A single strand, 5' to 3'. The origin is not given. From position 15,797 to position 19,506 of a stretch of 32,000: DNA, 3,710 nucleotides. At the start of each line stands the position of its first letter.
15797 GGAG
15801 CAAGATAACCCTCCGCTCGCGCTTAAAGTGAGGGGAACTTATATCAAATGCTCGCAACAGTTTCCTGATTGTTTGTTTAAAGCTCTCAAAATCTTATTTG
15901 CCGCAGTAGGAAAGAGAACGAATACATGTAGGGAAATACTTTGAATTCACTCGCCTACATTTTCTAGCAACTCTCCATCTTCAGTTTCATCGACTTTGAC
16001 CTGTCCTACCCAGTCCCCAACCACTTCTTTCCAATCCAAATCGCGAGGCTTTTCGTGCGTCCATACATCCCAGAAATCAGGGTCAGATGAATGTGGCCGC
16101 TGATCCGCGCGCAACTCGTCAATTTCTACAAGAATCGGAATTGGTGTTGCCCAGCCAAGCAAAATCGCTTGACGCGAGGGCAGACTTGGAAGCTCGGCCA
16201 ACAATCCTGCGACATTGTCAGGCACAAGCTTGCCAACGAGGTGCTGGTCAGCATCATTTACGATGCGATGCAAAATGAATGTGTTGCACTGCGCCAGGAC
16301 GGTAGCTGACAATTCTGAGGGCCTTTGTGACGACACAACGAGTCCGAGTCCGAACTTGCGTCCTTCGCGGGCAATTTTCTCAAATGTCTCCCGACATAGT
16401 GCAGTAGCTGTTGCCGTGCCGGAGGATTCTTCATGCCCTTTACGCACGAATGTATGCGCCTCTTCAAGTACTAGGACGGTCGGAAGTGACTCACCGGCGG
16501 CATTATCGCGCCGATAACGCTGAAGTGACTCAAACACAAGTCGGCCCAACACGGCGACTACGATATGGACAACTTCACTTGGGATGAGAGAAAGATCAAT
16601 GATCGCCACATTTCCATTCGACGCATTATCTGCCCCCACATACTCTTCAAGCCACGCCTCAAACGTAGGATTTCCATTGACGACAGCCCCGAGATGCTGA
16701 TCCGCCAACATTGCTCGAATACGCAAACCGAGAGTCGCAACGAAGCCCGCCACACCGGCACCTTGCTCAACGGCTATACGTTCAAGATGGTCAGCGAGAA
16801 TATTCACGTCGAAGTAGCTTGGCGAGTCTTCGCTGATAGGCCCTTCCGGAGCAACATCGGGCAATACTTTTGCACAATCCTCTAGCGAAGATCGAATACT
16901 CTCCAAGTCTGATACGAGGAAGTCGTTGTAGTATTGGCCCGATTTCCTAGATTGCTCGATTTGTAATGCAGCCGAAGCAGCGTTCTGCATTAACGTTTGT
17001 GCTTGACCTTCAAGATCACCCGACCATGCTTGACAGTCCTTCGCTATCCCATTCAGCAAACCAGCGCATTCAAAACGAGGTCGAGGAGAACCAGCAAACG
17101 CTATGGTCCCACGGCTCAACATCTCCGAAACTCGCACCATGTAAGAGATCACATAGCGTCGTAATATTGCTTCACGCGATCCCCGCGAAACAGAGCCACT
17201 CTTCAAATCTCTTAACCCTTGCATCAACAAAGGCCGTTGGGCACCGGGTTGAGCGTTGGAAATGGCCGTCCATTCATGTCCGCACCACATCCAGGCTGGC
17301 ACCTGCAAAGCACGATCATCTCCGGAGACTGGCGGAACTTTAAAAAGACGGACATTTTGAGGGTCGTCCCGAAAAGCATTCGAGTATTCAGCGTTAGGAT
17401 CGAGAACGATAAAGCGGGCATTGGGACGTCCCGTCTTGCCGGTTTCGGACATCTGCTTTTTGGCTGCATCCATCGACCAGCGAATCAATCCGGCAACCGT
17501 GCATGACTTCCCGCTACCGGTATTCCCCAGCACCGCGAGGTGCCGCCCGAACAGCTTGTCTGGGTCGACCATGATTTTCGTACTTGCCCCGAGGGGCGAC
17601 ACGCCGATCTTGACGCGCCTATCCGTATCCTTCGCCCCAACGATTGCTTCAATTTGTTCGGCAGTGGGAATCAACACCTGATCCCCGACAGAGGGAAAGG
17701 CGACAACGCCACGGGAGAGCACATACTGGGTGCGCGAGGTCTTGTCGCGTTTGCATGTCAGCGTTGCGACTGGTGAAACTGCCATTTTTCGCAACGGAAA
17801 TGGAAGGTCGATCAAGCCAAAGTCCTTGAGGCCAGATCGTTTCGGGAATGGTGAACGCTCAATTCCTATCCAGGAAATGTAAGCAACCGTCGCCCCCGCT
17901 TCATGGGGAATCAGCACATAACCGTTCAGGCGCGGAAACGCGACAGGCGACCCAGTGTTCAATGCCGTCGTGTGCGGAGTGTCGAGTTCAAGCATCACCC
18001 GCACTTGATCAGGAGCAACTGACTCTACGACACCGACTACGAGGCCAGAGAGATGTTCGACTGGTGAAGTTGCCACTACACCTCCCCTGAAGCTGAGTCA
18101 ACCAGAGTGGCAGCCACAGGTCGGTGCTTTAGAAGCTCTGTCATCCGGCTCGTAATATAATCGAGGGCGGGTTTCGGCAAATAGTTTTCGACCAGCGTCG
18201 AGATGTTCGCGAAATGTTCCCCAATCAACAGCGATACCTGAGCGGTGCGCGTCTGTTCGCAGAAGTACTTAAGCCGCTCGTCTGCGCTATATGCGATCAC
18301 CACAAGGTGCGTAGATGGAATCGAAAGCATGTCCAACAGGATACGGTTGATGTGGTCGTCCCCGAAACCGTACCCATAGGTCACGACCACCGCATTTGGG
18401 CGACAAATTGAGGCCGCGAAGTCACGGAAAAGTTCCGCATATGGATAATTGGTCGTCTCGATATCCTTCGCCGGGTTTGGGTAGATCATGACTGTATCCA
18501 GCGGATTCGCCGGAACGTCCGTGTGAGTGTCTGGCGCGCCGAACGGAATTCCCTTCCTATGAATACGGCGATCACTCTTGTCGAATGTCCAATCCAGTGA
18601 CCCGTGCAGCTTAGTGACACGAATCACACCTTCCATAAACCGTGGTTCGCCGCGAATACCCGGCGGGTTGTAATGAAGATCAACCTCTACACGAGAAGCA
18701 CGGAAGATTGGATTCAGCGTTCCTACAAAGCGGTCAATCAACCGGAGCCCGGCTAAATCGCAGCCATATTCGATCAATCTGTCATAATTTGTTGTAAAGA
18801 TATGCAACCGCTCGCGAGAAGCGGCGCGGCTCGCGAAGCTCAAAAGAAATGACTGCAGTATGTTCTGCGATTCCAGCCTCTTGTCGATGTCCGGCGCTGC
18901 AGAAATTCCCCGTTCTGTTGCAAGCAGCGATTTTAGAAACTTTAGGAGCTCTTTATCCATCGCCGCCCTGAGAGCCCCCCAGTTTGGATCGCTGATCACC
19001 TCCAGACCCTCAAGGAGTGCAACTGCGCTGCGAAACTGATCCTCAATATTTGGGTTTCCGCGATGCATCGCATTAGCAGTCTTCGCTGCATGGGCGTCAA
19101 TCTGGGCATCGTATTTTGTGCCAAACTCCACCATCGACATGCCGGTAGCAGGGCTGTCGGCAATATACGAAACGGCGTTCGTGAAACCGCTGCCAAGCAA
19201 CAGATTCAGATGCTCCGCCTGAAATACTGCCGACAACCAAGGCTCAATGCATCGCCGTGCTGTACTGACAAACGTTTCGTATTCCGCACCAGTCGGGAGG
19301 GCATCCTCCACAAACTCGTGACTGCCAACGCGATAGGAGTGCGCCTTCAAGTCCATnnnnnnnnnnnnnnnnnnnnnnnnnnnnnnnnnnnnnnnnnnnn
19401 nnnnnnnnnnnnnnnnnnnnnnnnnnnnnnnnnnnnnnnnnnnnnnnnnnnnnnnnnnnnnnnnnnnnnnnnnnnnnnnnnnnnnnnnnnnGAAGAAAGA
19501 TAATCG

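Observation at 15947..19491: Translationally coupled SIR2-like NADase + HerA ATPase pair: a SIR2-HerA type anti-phage module in a planctomycete-like genome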

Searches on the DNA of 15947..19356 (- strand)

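Call 27: search_dna_similar(query=window:15947-19356:-, collection=ecoli_genomes, mode=distant, max_rows=15)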
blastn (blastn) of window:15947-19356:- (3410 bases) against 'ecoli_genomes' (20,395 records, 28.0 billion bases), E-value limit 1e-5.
Records with a match: 81; places in all: 85; records where one place covers at least 80% of the query: 0.
Genomes with a match: 77 of 5426; with a place that covers at least 80% of the query: 0. Places per genome that has any: lowest 1, median 1, highest 3. On chromosomes: 24 places; on plasmids: 61.
Best place of each record, by identity: 60-80% 81.
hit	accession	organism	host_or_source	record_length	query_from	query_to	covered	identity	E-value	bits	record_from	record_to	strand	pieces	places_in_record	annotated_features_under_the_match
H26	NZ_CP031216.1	Escherichia coli strain Es_ST80_L1_NDM_10_2017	Homo sapiens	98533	544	3298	16%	67.0%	4e-18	175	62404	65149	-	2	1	ATP-binding protein | SIR2 family protein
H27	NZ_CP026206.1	Escherichia coli strain ECONIH5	-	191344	544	3298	16%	67.0%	4e-18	175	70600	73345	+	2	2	ATP-binding protein | SIR2 family protein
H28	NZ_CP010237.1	Escherichia coli strain S43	not applicable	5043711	544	3298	16%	67.0%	4e-18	175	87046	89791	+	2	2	ATP-binding protein | SIR2 family protein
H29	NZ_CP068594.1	Escherichia coli strain EF7-18-58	Gallus gallus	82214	544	3298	16%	67.0%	4e-18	175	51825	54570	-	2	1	ATP-binding protein | SIR2 family protein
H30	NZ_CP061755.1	Escherichia coli O18ac:H14 strain 873.10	Bos taurus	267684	544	3298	16%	67.0%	4e-18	175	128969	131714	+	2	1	ATP-binding protein | SIR2 family protein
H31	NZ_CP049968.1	Escherichia coli strain ARL09/232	Homo sapiens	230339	544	3298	16%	67.0%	4e-18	175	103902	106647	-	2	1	ATP-binding protein | SIR2 family protein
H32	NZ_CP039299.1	Escherichia coli strain PigCaeca_1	pig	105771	544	3298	16%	67.0%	4e-18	175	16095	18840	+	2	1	ATP-binding protein | SIR2 family protein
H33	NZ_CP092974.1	Escherichia coli strain WCHEC005215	Homo sapiens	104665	544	3298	16%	67.0%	4e-18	175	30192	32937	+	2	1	ATP-binding protein | SIR2 family protein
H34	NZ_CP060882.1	Escherichia coli strain EC26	Homo sapiens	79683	544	3298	16%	67.0%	4e-18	175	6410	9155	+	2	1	ATP-binding protein | SIR2 family protein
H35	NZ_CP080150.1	Escherichia coli strain PK8276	chicken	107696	544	3298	16%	67.0%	4e-18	175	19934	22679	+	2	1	ATP-binding protein | SIR2 family protein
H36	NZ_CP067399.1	Escherichia coli strain XJW9B263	Bovine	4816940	544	3298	16%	67.0%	4e-18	175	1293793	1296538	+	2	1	ATP-binding protein | SIR2 family protein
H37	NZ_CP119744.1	Escherichia coli strain E94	bovine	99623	544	3298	16%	67.0%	4e-18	175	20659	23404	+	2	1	ATP-binding protein | SIR2 family protein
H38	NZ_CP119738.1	Escherichia coli strain E92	bovine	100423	544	3298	16%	67.0%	4e-18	175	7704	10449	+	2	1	ATP-binding protein | SIR2 family protein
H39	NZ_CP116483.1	Escherichia coli strain GTEN_24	Homo sapiens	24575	544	3298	16%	67.0%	4e-18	175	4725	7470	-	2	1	ATP-binding protein | SIR2 family protein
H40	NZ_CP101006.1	Escherichia coli strain ET82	sediment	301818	544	3298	16%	67.0%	4e-18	175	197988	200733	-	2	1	ATP-binding protein | SIR2 family protein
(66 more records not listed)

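Call 30: get_annotated_region(hit=H26, flank=6000)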
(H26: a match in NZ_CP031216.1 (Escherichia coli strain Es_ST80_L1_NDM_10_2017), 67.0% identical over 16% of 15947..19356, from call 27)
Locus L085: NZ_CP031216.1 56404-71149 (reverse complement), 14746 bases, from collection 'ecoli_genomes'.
description: Escherichia coli strain Es_ST80_L1_NDM_10_2017 plasmid pEsST80_L1_NDM, complete sequence
organism: Escherichia coli strain Es_ST80_L1_NDM_10_2017 (NCBI taxid 562)
replicon: plasmid pEsST80_L1_NDM; assembly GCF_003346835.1
host: Homo sapiens; source: rectal swab; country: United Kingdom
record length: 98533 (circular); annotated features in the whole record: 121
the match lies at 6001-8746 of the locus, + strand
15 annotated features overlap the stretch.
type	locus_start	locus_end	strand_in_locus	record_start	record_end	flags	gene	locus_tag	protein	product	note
CDS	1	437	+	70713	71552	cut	sul1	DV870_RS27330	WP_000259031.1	sulfonamide-resistant dihydropteroate synthase Sul1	-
CDS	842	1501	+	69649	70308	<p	-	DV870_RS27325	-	IS91-like element ISCR1 family transposase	incomplete; partial in the middle of a contig; missing C-terminus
CDS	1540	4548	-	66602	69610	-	-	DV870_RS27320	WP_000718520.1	Tn3 family transposase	-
CDS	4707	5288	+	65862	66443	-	-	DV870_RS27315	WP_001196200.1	recombinase family protein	-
CDS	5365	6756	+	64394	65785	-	-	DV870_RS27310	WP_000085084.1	SIR2 family protein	-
CDS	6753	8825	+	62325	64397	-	-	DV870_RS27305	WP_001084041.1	ATP-binding protein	-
CDS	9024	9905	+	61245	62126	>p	-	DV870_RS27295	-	IS91-like element ISCR1 family transposase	incomplete; partial in the middle of a contig; missing N-terminus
CDS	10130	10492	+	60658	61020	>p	-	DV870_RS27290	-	hypothetical protein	incomplete; partial in the middle of a contig; missing N-terminus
CDS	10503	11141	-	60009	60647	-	-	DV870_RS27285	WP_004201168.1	phosphoribosylanthranilate isomerase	-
CDS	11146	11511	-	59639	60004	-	ble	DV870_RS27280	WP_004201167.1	bleomycin binding protein Ble-MBL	-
CDS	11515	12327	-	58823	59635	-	-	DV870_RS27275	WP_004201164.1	subclass B1 metallo-beta-lactamase NDM-1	-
CDS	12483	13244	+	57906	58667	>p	blaOXA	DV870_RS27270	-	OXA-10 family class D beta-lactamase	incomplete; partial in the middle of a contig; missing N-terminus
CDS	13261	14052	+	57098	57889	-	aadA1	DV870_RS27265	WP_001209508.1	ANT(3'')-Ia family aminoglycoside nucleotidyltransferase AadA1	-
CDS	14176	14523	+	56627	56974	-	-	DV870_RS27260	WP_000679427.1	quaternary ammonium compound efflux SMR transporter QacE delta 1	-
CDS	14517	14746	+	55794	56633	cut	sul1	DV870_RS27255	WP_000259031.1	sulfonamide-resistant dihydropteroate synthase Sul1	-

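Call 39: search_dna_similar(query=L085:5365-8825:+, collection=ecoli_genomes, mode=distant, rows=spread, max_rows=25)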
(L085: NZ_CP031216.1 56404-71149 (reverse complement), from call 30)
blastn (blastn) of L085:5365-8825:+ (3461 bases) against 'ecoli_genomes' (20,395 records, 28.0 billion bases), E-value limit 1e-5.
Records with a match: 85; places in all: 89; records where one place covers at least 80% of the query: 76.
Genomes with a match: 81 of 5426; with a place that covers at least 80% of the query: 73. Places per genome that has any: lowest 1, median 1, highest 3. On chromosomes: 27 places; on plasmids: 62.
Best place of each record, by identity: >=99% 47; 90-95% 12; 80-90% 6; 60-80% 20.
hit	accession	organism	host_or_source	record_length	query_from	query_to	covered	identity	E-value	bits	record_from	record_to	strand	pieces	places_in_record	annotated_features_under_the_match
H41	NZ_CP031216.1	Escherichia coli strain Es_ST80_L1_NDM_10_2017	Homo sapiens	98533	1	3461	100%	100.0%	0e+0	6242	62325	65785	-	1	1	ATP-binding protein | SIR2 family protein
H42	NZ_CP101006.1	Escherichia coli strain ET82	sediment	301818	1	3461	100%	100.0%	0e+0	6242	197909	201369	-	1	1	ATP-binding protein | SIR2 family protein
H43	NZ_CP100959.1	Escherichia coli strain ET450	Hoplobatrachus rugulosus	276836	1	3461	100%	100.0%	0e+0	6242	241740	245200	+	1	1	ATP-binding protein | SIR2 family protein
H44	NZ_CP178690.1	Escherichia coli strain VTB97420v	Chicken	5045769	1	3461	100%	100.0%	0e+0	6242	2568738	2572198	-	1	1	ATP-binding protein | SIR2 family protein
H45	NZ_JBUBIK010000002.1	Escherichia coli strain GPEC856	chicken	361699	1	3461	100%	100.0%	0e+0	6242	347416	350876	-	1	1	ATP-binding protein | SIR2 family protein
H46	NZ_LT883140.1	Escherichia coli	-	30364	1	3461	100%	100.0%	0e+0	6242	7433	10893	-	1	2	ATP-binding protein | SIR2 family protein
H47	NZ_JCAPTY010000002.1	Escherichia coli strain ES7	Aquarana catesbeiana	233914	1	3461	100%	100.0%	0e+0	6242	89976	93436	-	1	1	ATP-binding protein | SIR2 family protein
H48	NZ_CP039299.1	Escherichia coli strain PigCaeca_1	pig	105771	1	3461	100%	100.0%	0e+0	6238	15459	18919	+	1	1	ATP-binding protein | SIR2 family protein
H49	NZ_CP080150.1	Escherichia coli strain PK8276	chicken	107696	1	3461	100%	100.0%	0e+0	6238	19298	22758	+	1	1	ATP-binding protein | SIR2 family protein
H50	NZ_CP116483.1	Escherichia coli strain GTEN_24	Homo sapiens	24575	1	3461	100%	100.0%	0e+0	6238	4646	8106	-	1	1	ATP-binding protein | SIR2 family protein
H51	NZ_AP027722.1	Escherichia coli strain TBU0218_11-3CC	Homo sapiens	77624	1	3461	100%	100.0%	0e+0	6238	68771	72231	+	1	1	ATP-binding protein | SIR2 family protein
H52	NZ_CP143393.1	Escherichia coli strain HD12480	Homo sapiens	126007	1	3461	100%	99.9%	0e+0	6233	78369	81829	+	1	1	ATP-binding protein | SIR2 family protein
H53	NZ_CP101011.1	Escherichia coli strain ET76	sediment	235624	2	3461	100%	89.6%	0e+0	4610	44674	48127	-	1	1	ATP-binding protein | SIR2 family protein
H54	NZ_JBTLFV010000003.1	Escherichia coli strain 1218KP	Homo sapiens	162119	2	3461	100%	89.5%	0e+0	4598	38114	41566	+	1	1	ATP-binding protein | SIR2 family protein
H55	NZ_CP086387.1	Escherichia coli strain 1585m1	Chroicocephalus novaehollandiae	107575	1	3461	93%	91.0%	0e+0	4484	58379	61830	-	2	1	ATP-binding protein | SIR2 family protein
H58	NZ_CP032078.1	Escherichia coli strain CT30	Avian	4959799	148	3380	83%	68.5%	0e+0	1050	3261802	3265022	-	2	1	ATP-binding protein | SIR2 family protein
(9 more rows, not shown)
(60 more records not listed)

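Call 41: get_annotated_region(hit=H58, flank=5000)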
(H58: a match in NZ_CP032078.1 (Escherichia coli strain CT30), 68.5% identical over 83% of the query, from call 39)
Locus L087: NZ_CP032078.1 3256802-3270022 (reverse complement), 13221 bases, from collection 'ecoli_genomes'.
description: Escherichia coli strain CT30 chromosome, complete genome
organism: Escherichia coli strain CT30 (NCBI taxid 562)
replicon: chromosome; assembly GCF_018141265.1
host: Avian; source: -; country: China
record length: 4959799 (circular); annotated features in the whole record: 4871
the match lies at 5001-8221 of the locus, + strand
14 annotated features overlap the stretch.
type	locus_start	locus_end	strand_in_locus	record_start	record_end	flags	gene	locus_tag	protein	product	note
CDS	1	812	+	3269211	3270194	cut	pheS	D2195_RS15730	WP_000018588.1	phenylalanine--tRNA ligase subunit alpha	-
CDS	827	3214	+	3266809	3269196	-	pheT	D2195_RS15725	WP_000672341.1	phenylalanine--tRNA ligase subunit beta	-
CDS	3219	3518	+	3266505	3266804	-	ihfA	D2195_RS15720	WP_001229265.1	integration host factor subunit alpha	-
CDS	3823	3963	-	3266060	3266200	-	-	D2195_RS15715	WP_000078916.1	Hok/Gef family protein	-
CDS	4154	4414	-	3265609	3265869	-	-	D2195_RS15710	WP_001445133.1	ogr/Delta-like zinc finger family protein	-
CDS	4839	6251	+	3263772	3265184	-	-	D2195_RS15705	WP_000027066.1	SIR2 family protein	-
CDS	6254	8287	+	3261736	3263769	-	-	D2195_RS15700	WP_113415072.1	ATP-binding protein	-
CDS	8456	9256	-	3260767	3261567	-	-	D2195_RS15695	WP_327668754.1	contractile injection system protein, VgrG/Pvc8 family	-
CDS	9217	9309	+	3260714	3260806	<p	-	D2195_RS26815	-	hypothetical protein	incomplete; partial in the middle of a contig; missing C-terminus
CDS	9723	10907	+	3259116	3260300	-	-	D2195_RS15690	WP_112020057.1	phage tail sheath subtilisin-like domain-containing protein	-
CDS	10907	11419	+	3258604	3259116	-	-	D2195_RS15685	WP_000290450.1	phage major tail tube protein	-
CDS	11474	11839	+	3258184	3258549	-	-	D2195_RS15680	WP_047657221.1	tail protein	-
CDS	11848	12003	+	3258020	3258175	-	-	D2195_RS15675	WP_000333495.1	GpE family phage tail protein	-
CDS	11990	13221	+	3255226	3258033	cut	-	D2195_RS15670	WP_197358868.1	phage tail tape measure protein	-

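Call 42: get_annotated_region(hit=H53, flank=3000)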
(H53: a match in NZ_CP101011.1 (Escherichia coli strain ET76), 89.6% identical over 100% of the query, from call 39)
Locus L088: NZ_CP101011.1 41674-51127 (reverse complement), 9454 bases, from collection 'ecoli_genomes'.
description: Escherichia coli strain ET76 plasmid unnamed1, complete sequence
organism: Escherichia coli strain ET76 (NCBI taxid 562)
replicon: plasmid unnamed1; assembly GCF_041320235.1
host: -; source: sediment; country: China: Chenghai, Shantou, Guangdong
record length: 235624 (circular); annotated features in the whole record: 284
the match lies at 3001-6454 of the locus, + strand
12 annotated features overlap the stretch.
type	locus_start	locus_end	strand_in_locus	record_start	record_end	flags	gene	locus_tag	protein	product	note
CDS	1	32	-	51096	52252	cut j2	-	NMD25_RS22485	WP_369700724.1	IS3 family transposase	programmed frameshift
CDS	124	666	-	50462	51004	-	-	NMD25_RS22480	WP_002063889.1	AAA family ATPase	-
CDS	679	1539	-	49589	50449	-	aac(3)-IIe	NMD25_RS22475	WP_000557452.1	aminoglycoside N-acetyltransferase AAC(3)-IIe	-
CDS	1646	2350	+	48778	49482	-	-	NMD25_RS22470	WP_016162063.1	IS6-like element IS26 family transposase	-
CDS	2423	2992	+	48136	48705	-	-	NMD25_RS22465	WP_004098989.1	recombinase family protein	-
CDS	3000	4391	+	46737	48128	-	-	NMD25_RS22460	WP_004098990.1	SIR2 family protein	-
CDS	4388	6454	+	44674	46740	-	-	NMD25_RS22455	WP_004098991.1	ATP-binding protein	-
CDS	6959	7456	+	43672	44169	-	-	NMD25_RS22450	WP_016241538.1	hypothetical protein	-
CDS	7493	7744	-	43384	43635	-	-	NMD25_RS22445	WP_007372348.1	hypothetical protein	-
CDS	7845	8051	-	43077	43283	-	-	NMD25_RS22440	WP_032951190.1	hypothetical protein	-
CDS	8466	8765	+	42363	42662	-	-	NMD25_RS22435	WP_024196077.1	hypothetical protein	-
CDS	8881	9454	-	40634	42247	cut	-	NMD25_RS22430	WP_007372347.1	HNH endonuclease signature motif containing protein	-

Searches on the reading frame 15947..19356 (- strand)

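Call 33: search_protein_families(library=padloc, proteins=[L085:5365-6756:+, L085:6753-8825:+], max_evalue=1e-20)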
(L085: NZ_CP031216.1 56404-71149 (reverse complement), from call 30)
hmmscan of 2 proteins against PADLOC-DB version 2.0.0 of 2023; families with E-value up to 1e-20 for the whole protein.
L085:5365-6756:+ (463 aa): 9 families
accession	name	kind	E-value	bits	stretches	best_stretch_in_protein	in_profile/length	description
PDLC04079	SIR2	-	4e-155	514.6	2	157-456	127-421/430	-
PDLC04084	SIR2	-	8.8e-42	141.8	1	48-425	29-376/414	-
PDLC02186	SIR2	-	3.4e-36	123.2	1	50-388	18-334/412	-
PDLC04076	SIR2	-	8.8e-33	112.1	1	48-388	16-331/406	-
PDLC04093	SIR2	-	1.5e-30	104.5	1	201-393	138-308/395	-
PDLC04090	SIR2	-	1.2e-26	91.9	1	197-400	172-361/426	-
PDLC04075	SIR2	-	6.5e-26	89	1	160-393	133-350/414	-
PDLC04081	SIR2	-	1.3e-25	88.3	1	180-387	102-293/345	-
PDLC04085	SIR2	-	5.6e-24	82.8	1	187-399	172-393/463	-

L085:6753-8825:+ (690 aa): 10 families
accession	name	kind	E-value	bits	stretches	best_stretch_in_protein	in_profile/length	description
PDLC04098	HerA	-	6.6e-250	829.3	1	5-689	4-685/686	-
PDLC04102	HerA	-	2.5e-101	338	1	13-669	9-642/654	-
PDLC04105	HerA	-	6.1e-92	307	2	409-678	292-567/576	-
PDLC04106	HerA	-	1.5e-85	286.1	1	152-682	152-664/667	-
PDLC04097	HerA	-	3.8e-63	212.1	2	478-667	427-614/618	-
PDLC02188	HerA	-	1.6e-60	203.6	1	436-680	332-576/578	-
PDLC02185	HerA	-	4.2e-60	202.1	1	437-667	351-582/585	-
PDLC04103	HerA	-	6.8e-59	197.7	2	430-666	350-576/579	-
PDLC04100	HerA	-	2e-56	189.9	1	437-667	348-575/580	-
PDLC04104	HerA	-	3.5e-47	159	1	436-678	133-368/379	-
